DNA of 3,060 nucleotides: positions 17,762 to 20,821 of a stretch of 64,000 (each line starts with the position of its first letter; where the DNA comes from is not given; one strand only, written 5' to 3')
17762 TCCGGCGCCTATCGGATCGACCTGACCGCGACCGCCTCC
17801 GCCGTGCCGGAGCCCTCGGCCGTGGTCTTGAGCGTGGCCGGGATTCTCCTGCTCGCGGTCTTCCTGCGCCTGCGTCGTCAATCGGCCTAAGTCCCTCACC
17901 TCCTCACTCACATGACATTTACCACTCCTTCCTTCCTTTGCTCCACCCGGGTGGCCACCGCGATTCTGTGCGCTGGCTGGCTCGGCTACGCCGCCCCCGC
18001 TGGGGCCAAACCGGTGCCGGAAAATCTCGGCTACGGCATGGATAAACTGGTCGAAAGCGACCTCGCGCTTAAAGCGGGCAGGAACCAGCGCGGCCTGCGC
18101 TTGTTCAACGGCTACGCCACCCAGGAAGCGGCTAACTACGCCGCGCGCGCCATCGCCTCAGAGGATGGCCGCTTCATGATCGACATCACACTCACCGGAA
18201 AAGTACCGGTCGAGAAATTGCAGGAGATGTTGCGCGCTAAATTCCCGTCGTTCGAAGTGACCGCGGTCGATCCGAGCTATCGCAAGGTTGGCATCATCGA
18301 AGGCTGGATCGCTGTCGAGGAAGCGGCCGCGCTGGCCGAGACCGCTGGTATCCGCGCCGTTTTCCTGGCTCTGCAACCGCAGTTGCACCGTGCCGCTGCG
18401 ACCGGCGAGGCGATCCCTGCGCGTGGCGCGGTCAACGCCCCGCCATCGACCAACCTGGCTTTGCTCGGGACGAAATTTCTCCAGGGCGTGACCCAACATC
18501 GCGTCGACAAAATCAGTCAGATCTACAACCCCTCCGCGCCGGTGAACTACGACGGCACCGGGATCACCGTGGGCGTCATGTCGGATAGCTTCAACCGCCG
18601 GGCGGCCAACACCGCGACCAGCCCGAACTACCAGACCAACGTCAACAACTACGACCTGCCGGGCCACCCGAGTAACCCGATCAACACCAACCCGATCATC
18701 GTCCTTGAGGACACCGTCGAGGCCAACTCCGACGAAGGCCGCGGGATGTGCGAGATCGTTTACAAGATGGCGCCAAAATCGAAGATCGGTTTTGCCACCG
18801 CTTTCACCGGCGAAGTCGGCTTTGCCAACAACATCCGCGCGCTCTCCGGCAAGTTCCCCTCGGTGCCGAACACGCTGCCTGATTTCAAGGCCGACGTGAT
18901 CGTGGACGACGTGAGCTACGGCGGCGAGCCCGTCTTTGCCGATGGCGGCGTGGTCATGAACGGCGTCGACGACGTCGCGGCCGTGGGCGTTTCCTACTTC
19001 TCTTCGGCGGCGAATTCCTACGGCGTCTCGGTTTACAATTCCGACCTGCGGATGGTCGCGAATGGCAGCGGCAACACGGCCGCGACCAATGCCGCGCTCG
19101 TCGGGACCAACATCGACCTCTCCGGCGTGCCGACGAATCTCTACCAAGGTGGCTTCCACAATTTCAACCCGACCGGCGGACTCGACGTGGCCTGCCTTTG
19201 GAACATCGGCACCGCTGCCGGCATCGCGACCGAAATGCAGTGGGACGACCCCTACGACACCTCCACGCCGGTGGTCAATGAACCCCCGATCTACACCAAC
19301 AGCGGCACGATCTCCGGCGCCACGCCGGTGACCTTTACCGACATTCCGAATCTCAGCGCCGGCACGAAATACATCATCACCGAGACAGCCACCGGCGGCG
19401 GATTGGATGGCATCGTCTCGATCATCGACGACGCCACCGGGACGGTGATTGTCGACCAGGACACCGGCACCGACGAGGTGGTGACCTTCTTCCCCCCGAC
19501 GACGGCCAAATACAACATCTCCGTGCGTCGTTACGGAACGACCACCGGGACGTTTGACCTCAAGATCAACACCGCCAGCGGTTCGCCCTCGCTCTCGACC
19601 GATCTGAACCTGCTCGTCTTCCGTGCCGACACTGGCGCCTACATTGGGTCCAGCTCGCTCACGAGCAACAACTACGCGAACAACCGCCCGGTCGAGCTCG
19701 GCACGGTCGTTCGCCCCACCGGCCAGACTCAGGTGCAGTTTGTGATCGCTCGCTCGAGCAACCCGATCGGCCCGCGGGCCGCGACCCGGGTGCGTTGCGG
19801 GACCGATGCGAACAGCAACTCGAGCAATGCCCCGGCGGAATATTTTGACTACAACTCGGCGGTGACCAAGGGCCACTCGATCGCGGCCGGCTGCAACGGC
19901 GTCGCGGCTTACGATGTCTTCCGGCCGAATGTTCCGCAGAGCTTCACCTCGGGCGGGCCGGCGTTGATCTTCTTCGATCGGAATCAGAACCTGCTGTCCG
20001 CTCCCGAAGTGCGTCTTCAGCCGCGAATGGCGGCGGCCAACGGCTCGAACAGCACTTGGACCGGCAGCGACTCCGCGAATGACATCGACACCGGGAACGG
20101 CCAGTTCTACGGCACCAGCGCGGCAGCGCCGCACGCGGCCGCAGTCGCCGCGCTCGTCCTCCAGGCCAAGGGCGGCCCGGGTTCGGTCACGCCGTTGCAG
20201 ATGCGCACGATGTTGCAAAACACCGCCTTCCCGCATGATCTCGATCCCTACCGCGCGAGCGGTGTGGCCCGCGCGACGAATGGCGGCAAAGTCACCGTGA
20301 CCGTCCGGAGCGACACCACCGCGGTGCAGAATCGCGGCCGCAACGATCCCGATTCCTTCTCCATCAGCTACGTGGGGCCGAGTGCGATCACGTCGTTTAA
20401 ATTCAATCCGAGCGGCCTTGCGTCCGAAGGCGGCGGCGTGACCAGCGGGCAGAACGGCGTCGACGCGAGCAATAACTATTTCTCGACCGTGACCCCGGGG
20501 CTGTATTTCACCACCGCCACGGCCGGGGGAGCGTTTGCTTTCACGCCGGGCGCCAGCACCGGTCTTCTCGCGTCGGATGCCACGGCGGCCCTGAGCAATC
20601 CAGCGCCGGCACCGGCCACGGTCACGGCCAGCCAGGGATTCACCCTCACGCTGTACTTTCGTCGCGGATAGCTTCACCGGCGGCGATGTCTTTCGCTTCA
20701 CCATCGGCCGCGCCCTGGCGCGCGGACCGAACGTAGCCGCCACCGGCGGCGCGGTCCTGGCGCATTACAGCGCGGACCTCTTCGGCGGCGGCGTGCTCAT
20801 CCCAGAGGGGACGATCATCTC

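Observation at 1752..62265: Strongly over-represented octamer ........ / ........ (consensus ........[G/C]C) scattered through genes, stop codons and a terminator flank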

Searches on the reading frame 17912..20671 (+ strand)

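Call 9: search_protein_families(library=pfam, proteins=[window:17912-20671:+])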
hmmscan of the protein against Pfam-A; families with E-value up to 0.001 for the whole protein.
window:17912-20671:+ (919 aa): 1 family
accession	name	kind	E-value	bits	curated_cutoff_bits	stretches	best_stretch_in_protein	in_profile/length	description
PF00082.27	Peptidase_S8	-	2.1e-09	37.5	21.8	1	662-779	174-274/288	Subtilase family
